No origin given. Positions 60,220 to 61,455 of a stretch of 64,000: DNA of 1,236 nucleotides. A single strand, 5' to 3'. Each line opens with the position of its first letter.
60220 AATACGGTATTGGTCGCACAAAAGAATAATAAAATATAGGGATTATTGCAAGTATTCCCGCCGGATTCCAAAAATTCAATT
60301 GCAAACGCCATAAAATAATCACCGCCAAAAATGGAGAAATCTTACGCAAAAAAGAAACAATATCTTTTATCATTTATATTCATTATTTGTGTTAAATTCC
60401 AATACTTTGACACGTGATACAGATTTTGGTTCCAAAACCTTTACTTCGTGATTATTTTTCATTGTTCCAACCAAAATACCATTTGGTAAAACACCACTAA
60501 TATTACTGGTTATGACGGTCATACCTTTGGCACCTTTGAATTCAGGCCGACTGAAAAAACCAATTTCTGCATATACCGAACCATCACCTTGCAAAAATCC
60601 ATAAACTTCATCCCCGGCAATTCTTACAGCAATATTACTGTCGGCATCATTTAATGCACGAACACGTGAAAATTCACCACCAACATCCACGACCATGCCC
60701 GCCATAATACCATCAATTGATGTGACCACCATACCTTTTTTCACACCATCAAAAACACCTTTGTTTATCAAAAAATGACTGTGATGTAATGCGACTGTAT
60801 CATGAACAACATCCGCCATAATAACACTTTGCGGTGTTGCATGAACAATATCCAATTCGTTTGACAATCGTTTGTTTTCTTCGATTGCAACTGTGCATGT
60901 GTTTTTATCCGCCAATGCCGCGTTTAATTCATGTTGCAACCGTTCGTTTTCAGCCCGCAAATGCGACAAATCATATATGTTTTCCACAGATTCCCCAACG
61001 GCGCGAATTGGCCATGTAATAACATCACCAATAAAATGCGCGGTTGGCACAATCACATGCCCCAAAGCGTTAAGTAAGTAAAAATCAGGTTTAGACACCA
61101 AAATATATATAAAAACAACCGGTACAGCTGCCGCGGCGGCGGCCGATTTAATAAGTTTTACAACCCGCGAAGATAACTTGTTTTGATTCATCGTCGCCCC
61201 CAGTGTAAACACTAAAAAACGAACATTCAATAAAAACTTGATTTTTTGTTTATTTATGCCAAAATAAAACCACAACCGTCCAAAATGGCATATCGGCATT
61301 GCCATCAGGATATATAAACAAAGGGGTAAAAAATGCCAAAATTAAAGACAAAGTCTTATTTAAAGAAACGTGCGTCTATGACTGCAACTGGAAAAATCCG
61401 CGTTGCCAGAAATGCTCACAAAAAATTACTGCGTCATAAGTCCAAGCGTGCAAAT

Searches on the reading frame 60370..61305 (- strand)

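Call 67: search_protein_families(library=ncbifam, proteins=[window:60370-61305:-], max_evalue=1e-10)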
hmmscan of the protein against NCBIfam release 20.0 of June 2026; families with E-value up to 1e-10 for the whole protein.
window:60370-61305:- (311 aa): 11 families
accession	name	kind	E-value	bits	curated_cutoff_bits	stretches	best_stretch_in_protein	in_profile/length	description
NF010512.0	PRK13922.12-1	equivalog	6.5e-28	97.8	336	1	59-300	19-260/287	rod shape-determining protein MreC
TIGR00219.1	mreC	equivalog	6.2e-24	84.6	92.75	1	108-286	63-244/283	rod shape-determining protein MreC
NF010532.0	PRK13922.9-3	equivalog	3.9e-23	81.9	243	1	103-285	50-232/280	rod shape-determining protein MreC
NF010533.0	PRK13922.9-5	equivalog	7.4e-22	77.9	384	1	90-285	59-252/345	rod shape-determining protein MreC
NF010520.0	PRK13922.13-5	equivalog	2.4e-21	76.2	343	1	106-284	57-230/263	rod shape-determining protein MreC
NF010527.0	PRK13922.6-2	equivalog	3.1e-21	75.7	289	1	136-290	70-222/249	rod shape-determining protein MreC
NF010519.0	PRK13922.13-4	equivalog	3.4e-17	62.7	505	1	101-283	60-240/406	rod shape-determining protein MreC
NF010513.0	PRK13922.12-3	equivalog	1.8e-16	60.4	380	1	79-286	48-254/305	rod shape-determining protein MreC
NF010514.0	PRK13922.12-4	equivalog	7.8e-12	44.9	337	1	94-302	62-266/276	rod shape-determining protein MreC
NF010524.0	PRK13922.14-4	equivalog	1.2e-11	44.3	332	1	71-237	29-195/270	rod shape-determining protein MreC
NF010518.0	PRK13922.13-3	equivalog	4.3e-11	42.5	385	1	47-273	5-243/295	rod shape-determining protein MreC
